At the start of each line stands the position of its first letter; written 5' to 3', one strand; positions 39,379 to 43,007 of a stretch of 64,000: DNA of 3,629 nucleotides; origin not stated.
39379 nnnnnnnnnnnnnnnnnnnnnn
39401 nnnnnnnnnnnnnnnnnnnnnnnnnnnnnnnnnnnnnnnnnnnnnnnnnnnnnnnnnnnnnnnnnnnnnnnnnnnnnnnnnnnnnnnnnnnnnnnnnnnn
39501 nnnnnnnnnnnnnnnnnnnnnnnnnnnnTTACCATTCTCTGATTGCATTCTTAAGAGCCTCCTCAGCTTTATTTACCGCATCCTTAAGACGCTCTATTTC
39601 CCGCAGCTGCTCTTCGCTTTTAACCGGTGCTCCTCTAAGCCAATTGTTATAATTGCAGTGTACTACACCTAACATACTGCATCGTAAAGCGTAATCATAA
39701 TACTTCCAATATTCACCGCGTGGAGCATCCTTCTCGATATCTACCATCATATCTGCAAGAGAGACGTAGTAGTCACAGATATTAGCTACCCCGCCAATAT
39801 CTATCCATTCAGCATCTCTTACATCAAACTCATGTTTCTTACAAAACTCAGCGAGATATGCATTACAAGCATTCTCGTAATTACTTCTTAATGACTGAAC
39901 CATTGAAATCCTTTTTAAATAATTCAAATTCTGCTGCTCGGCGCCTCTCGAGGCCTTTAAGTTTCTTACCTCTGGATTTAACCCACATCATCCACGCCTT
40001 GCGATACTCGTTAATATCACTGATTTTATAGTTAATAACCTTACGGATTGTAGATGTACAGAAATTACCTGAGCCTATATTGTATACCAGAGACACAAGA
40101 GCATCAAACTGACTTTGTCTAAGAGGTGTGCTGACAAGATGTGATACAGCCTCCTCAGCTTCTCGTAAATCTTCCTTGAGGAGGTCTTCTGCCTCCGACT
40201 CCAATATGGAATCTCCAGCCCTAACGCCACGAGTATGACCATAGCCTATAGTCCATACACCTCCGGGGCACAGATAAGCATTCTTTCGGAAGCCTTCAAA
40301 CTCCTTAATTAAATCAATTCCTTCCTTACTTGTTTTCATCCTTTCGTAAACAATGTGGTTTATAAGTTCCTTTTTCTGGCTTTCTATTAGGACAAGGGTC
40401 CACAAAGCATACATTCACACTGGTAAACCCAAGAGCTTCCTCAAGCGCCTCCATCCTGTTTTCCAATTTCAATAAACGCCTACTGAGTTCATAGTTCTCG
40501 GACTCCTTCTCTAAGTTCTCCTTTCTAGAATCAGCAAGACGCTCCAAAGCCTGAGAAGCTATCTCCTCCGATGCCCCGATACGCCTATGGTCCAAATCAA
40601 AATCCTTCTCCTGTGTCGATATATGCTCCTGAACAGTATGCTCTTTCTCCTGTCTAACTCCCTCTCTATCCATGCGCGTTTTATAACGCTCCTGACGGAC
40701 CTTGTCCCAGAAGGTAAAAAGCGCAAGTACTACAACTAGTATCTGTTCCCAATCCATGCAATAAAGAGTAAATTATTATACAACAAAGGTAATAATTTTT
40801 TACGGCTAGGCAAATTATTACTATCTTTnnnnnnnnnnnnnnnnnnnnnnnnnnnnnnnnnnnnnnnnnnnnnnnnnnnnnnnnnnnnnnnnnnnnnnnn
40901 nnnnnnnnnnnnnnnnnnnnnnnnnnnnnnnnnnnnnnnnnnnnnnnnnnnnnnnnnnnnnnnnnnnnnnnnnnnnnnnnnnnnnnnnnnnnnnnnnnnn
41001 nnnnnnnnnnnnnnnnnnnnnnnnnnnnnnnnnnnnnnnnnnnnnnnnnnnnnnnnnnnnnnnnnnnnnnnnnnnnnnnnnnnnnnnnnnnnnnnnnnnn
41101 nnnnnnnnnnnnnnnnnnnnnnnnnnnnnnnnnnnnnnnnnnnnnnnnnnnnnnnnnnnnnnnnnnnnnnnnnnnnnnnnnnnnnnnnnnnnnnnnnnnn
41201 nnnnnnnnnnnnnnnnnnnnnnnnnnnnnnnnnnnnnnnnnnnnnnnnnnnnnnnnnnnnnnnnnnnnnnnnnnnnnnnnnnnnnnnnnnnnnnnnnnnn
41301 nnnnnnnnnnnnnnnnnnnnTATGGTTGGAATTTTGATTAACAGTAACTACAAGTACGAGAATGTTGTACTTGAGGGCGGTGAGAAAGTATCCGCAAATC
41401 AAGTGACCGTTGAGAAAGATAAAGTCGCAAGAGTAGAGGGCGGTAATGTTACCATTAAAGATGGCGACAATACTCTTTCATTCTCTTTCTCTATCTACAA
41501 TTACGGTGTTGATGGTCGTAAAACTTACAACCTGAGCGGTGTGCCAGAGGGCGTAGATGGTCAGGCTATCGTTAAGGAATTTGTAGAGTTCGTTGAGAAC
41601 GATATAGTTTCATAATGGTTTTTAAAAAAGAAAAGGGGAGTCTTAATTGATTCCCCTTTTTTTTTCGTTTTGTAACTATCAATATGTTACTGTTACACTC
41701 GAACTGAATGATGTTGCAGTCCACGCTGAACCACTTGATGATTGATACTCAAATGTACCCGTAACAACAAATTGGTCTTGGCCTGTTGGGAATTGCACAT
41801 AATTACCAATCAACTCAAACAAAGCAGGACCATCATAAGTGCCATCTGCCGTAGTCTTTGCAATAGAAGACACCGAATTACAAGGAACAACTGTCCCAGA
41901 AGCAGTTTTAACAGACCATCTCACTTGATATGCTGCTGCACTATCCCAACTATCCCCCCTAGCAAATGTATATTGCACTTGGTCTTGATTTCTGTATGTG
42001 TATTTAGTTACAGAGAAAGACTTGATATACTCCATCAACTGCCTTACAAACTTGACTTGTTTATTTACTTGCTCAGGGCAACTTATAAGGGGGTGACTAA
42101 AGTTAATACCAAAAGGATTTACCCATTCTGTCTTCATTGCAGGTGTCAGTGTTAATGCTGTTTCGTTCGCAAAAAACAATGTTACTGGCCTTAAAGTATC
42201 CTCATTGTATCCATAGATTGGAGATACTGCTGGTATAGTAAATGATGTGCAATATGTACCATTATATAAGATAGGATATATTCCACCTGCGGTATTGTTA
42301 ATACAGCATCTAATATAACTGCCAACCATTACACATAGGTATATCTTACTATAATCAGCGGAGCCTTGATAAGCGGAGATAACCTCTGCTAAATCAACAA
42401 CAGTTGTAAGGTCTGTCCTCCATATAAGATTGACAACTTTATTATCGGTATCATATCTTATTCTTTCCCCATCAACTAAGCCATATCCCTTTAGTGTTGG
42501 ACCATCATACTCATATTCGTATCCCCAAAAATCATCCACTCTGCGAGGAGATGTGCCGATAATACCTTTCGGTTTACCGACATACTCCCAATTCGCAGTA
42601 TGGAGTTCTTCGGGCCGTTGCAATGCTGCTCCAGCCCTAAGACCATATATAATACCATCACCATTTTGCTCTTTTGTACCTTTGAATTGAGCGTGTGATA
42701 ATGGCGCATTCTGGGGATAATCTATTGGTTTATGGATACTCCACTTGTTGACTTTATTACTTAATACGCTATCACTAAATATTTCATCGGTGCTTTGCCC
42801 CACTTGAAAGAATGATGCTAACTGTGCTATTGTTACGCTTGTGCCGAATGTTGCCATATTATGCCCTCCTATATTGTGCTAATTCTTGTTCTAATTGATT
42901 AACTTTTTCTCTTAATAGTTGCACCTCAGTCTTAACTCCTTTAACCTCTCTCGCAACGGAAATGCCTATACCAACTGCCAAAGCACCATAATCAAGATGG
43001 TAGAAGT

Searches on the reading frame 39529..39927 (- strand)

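Call 65: search_protein_families(library=phrogs, proteins=[window:39529-39927:-], max_evalue=0.001)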
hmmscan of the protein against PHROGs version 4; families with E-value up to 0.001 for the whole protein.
window:39529-39927:- (132 aa): 1 family
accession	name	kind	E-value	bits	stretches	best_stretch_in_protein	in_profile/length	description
phrog_35741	-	unknown function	2.7e-28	99.7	1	12-130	9-131/138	-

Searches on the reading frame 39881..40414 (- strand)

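Call 65: search_protein_families(library=phrogs, proteins=[window:39881-40414:-], max_evalue=0.001)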
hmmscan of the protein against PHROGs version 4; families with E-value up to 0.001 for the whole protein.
window:39881-40414:- (177 aa): 9 families
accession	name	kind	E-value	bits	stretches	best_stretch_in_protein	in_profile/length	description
phrog_7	-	lysis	2.5e-54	185.7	1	25-171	551-700/873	endolysin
phrog_33083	-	lysis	2.4e-28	100.1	1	26-169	1-143/456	endolysin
phrog_10457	-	lysis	3.1e-19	70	1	74-167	7-94/95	endolysin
phrog_7910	-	lysis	2.2e-15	58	1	79-164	6-89/96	endolysin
phrog_28234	-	lysis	1.1e-13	52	1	45-168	90-221/372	endolysin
phrog_3617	-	unknown function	3.8e-08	33.9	1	25-167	243-404/405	-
phrog_3572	-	lysis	2.1e-05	24.2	1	35-115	270-358/653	endolysin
phrog_16615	-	other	8.3e-05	22.5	0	99-168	284-350/529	peptidase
phrog_2083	-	head and packaging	0.0001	22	1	38-119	769-857/908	internal virion lysozyme motif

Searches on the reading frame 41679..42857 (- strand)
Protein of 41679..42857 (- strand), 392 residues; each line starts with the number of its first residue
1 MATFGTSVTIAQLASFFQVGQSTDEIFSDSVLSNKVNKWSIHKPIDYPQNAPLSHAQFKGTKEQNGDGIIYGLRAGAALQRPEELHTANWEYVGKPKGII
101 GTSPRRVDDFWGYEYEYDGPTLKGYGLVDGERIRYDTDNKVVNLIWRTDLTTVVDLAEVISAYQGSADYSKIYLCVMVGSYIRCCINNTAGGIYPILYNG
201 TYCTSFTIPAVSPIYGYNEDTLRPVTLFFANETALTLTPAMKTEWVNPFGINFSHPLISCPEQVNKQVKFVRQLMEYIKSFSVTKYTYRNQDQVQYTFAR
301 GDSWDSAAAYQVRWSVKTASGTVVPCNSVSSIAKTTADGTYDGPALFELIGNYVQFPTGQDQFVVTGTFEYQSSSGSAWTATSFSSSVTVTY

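Call 9: search_protein_families(library=phrogs, proteins=[window:41679-42857:-], max_evalue=0.001)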
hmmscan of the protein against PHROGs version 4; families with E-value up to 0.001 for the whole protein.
window:41679-42857:- (392 aa): 0 families

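Call 10: search_protein_families(library=pfam, proteins=[window:41679-42857:-], max_evalue=0.01)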
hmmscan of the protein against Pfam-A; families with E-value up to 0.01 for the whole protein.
window:41679-42857:- (392 aa): 0 families

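Call 43: search_protein_families(library=ncbifam, proteins=[window:41679-42857:-], max_evalue=0.1)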
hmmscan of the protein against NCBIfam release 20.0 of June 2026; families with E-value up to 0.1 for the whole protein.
window:41679-42857:- (392 aa): 0 families

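Call 80: search_dna_similar(query=window:41679-42857:-, collection=phages, mode=protein, max_evalue=0.001, max_rows=10)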
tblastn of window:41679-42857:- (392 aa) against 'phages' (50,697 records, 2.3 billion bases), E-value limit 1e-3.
No match.
